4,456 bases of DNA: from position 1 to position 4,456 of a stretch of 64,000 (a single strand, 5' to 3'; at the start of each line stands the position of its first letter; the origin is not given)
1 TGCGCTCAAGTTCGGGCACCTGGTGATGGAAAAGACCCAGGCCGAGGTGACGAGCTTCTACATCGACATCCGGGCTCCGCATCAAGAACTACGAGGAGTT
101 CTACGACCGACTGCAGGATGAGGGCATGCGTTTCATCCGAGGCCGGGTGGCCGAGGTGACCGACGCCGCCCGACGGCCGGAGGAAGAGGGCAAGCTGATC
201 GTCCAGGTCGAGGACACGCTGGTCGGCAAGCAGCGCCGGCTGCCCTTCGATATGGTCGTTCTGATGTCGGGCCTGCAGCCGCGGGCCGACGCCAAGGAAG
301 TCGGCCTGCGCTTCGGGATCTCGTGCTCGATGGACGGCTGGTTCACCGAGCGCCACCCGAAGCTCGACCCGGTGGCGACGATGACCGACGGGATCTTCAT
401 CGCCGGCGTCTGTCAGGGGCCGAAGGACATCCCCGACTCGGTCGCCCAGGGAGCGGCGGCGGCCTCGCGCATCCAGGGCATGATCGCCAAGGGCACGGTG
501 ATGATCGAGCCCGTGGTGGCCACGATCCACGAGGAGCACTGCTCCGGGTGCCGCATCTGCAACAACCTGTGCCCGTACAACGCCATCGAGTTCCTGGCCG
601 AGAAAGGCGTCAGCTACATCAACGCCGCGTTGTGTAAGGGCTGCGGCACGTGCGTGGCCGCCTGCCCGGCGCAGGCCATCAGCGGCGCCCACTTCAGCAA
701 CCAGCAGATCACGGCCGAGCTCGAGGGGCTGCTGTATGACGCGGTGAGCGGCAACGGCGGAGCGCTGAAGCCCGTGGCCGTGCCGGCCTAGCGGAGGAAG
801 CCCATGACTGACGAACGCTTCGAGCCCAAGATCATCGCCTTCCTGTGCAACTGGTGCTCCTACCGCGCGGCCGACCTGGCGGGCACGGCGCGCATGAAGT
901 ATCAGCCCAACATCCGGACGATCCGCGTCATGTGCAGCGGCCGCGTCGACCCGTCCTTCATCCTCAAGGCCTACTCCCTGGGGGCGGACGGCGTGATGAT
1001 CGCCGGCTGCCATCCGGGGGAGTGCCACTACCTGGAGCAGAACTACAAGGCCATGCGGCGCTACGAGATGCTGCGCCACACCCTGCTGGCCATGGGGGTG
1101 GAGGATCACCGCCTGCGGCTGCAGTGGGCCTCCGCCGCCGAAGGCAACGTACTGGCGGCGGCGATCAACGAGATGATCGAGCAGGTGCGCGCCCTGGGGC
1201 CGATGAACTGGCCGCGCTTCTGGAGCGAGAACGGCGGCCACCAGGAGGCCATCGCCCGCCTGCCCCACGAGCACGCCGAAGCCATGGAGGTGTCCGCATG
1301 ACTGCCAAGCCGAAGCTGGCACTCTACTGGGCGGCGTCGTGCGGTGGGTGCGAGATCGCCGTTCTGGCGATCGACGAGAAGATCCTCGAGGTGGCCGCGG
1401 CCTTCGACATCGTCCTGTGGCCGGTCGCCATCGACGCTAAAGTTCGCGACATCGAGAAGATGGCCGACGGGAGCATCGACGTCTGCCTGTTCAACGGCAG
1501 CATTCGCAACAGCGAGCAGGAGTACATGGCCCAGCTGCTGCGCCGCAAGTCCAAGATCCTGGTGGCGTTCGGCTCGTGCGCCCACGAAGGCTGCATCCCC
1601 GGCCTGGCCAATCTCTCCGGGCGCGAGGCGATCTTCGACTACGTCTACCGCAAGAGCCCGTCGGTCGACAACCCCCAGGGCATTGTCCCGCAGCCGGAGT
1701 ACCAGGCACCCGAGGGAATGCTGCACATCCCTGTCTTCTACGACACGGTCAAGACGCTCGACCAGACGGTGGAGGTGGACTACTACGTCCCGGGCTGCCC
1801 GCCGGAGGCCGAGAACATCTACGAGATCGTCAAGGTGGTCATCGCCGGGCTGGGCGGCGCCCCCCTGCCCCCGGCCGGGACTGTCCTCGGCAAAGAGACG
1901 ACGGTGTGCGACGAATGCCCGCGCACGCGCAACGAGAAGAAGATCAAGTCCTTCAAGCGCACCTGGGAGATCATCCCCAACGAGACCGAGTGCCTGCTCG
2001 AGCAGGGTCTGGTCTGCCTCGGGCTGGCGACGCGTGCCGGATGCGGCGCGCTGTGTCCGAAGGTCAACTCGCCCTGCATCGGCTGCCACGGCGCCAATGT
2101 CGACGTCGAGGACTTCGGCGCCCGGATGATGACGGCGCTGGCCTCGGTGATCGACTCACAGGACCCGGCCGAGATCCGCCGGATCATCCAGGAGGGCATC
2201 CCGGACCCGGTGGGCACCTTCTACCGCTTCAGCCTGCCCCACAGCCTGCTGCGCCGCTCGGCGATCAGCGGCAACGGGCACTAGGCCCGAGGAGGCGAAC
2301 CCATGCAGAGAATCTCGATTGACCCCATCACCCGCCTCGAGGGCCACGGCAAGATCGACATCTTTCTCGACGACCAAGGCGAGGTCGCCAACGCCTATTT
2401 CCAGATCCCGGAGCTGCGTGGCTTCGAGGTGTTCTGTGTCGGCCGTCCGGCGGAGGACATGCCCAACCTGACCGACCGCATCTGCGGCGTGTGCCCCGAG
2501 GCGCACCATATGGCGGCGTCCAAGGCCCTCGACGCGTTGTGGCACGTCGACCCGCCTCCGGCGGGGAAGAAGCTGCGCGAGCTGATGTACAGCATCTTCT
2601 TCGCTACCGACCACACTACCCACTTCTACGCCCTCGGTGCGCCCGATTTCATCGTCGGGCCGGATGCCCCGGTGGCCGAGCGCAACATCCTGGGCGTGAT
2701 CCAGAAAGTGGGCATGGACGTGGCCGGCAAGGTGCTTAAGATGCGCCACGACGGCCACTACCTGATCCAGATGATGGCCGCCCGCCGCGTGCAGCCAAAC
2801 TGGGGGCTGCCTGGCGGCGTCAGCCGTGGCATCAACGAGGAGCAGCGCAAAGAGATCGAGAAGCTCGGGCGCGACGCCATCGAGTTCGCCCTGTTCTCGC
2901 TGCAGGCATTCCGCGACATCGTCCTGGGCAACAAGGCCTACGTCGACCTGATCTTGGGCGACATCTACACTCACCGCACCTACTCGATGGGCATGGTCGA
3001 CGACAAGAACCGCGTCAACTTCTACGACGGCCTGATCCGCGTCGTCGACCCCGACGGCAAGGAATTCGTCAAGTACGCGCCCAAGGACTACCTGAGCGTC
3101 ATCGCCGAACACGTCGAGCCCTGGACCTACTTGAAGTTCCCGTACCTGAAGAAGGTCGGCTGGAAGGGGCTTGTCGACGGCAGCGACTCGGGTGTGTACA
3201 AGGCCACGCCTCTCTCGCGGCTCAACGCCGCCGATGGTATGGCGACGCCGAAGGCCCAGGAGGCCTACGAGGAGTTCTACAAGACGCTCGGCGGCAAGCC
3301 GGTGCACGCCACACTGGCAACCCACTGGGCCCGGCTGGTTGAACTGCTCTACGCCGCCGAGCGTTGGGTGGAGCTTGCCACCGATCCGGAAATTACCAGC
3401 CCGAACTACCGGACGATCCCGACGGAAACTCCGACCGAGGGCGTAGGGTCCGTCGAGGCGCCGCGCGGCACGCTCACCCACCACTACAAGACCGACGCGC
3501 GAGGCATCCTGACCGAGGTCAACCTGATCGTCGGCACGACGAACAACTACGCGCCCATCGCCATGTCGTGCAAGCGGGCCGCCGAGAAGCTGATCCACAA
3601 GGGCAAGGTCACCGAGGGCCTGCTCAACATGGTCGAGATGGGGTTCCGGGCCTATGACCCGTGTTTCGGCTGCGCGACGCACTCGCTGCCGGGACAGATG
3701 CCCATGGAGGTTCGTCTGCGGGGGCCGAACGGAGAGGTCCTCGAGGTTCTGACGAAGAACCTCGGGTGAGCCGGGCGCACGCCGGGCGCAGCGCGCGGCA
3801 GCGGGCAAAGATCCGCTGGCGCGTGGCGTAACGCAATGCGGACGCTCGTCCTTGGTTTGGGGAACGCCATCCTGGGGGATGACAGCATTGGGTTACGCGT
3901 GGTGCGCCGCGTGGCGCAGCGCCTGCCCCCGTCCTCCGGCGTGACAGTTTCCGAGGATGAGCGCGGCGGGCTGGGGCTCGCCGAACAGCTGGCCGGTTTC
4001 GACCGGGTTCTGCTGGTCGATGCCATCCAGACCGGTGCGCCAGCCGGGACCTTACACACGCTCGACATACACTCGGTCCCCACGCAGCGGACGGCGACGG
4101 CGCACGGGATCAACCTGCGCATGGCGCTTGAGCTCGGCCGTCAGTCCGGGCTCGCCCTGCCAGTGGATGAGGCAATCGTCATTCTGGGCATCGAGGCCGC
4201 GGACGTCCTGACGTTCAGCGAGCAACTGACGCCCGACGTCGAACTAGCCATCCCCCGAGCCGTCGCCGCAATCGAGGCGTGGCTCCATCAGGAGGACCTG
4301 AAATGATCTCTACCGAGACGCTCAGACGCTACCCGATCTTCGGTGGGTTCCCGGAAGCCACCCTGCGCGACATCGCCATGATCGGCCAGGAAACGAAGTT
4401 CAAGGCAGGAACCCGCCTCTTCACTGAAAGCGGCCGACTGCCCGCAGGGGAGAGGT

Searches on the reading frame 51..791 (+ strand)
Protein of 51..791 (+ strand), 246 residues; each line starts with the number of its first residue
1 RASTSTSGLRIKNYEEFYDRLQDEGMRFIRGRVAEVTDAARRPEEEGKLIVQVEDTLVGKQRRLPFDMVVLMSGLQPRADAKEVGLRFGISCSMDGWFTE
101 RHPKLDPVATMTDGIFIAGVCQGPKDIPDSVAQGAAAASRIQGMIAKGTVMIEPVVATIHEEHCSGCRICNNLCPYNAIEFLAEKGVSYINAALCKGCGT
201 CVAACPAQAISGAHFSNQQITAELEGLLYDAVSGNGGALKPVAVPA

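Call 9: search_protein_families(library=pfam, proteins=[window:51-791:+], max_evalue=0.00001)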
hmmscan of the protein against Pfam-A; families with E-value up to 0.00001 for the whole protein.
window:51-791:+ (246 aa): 9 families
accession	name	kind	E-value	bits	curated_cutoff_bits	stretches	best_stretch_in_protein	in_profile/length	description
PF00037.32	Fer4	-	2.1e-13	49.9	21.1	1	189-211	2-24/24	4Fe-4S binding domain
PF12838.12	Fer4_7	-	3.5e-11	43.8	27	1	163-209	1-52/52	4Fe-4S dicluster domain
PF13237.11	Fer4_10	-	7.7e-11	42.2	25.5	1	159-206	4-53/53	4Fe-4S dicluster domain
PF13484.11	Fer4_16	-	7e-10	40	30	0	195-215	2-24/66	4Fe-4S double cluster binding domain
PF12837.12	Fer4_6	-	4.1e-09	36.4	25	1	189-210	3-24/24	4Fe-4S binding domain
PF14697.11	Fer4_21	-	5.3e-09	36.5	35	1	157-210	1-57/59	4Fe-4S dicluster domain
PF12797.12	Fer4_2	-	4.8e-08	32.9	24.5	0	189-207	4-22/22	4Fe-4S binding domain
PF13187.11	Fer4_9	-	1.8e-07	31.5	27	1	163-210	1-52/52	4Fe-4S dicluster domain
PF25160.1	LdpA_Fe-S-bd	-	3.9e-07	30.2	27.6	0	168-211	7-44/49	LdpA Fe-S cluster-binding domain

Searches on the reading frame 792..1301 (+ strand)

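Call 9: search_protein_families(library=pfam, proteins=[window:792-1301:+], max_evalue=0.00001)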
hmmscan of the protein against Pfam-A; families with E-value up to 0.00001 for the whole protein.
window:792-1301:+ (169 aa): 1 family
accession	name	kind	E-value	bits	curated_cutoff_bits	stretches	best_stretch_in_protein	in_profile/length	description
PF02662.21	FlpD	-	4.2e-51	172.5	22.3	1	14-136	1-123/123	Methyl-viologen-reducing hydrogenase, delta subunit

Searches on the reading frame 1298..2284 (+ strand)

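Call 9: search_protein_families(library=pfam, proteins=[window:1298-2284:+], max_evalue=0.00001)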
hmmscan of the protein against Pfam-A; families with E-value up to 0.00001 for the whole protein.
window:1298-2284:+ (328 aa): 1 family
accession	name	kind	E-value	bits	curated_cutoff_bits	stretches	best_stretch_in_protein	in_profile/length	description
PF01058.29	Oxidored_q6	-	4.5e-23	81.8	27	1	15-178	1-125/128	NADH ubiquinone oxidoreductase, 20 Kd subunit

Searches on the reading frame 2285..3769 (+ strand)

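Call 9: search_protein_families(library=pfam, proteins=[window:2285-3769:+], max_evalue=0.00001)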
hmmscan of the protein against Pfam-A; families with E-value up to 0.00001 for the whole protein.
window:2285-3769:+ (494 aa): 1 family
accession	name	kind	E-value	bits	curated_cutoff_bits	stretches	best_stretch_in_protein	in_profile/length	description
PF00374.24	NiFeSe_Hases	-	6.2e-32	111.6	25.8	2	45-123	1-79/508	Nickel-dependent hydrogenase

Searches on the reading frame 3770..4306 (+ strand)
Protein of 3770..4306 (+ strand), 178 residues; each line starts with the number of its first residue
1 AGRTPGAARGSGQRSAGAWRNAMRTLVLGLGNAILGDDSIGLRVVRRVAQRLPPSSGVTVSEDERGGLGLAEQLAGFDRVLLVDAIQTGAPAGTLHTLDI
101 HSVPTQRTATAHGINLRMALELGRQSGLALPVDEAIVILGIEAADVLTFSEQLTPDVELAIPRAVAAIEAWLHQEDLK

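Call 9: search_protein_families(library=pfam, proteins=[window:3770-4306:+], max_evalue=0.00001)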
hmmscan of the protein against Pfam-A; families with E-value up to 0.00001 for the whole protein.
window:3770-4306:+ (178 aa): 1 family
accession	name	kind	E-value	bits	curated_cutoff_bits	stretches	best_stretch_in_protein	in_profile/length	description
PF01750.23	HycI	-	9e-10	38.9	23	1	43-170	2-129/130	Hydrogenase maturation protease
